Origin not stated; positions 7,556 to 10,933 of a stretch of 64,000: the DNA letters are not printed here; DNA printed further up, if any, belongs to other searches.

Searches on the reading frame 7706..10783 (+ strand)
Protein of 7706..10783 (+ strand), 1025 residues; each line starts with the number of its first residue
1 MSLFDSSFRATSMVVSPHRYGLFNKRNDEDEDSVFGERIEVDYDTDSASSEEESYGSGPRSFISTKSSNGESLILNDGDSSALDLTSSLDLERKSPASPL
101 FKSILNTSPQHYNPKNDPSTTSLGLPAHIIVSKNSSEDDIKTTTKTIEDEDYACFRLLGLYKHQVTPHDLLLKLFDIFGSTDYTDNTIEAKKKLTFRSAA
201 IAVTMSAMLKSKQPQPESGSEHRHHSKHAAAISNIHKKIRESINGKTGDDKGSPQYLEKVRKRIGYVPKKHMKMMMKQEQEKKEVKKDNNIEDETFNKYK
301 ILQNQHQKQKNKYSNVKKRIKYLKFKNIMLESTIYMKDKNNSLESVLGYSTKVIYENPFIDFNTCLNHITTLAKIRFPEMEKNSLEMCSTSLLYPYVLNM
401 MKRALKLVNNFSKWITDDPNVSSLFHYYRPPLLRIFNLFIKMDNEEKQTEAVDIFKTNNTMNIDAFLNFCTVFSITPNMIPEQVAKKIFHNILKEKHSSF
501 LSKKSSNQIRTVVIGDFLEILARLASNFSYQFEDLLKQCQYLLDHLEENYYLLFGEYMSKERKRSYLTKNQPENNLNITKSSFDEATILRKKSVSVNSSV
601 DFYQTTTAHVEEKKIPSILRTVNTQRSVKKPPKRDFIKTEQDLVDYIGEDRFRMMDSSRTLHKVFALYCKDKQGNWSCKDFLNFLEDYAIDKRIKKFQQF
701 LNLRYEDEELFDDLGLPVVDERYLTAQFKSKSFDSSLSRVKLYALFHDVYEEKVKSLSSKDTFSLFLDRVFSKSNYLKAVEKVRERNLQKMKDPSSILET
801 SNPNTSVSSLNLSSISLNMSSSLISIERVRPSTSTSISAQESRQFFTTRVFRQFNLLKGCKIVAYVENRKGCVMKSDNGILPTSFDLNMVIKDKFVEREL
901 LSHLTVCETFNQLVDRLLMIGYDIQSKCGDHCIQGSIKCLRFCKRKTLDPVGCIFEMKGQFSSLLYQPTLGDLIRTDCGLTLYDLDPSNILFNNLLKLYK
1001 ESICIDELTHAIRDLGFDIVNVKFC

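Call 13: find_encoding_contigs(protein=window:7706-10783:+, flank=3000, max_places=6)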
Protein window:7706-10783:+ (1025 aa): no gene with exactly this product is on record in the collection.

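Call 33: find_homologous_proteins(query=window:7706-10780:+, max_evalue=1e-20)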
Query window:7706-10780:+ (1025 aa): 2 proteins with E <= 1e-20 among 8000 candidates.
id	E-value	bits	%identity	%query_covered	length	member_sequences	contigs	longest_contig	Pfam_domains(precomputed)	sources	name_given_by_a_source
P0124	0.0e+0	2293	100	100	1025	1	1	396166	-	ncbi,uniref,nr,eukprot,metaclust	ncbi:predicted protein [Naegleria gruberi]|uniref:Predicted protein n=1 Tax=Naegleria gruberi TaxID=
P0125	1.8e-196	674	63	21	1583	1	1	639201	-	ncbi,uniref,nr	ncbi:hypothetical protein C9374_005753 [Naegleria lovaniensis]|uniref:Uncharacterized protein n=1 Ta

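Call 34: find_encoding_contigs(protein=P0124, flank=8000, max_places=4)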
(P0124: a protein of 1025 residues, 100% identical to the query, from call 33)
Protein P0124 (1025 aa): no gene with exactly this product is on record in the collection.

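Call 57: list_cluster_members(proteins=[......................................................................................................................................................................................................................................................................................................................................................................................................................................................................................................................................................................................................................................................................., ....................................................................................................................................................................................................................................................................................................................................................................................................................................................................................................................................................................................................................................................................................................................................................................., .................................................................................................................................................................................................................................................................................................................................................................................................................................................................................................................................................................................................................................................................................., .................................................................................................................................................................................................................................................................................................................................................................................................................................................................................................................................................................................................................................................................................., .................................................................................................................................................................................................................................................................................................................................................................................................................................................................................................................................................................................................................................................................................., window:7706-10780:+])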
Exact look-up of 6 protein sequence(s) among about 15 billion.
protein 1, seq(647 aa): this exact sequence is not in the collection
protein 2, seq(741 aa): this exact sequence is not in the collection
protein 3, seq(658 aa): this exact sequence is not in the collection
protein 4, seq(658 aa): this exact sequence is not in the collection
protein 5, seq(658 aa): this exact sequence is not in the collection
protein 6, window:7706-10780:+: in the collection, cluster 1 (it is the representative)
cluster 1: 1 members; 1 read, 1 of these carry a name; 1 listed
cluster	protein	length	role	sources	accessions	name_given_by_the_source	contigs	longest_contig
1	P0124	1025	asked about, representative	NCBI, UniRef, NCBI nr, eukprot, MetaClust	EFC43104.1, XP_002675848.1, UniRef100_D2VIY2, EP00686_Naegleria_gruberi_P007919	predicted protein [Naegleria gruberi] | Predicted protein n=1 Tax=Naegleria gruberi TaxID=5762 RepID=D2VIY2_NAEGR | uncharacterized protein NAEGRDRAFT_68839 [Naegleria gruberi]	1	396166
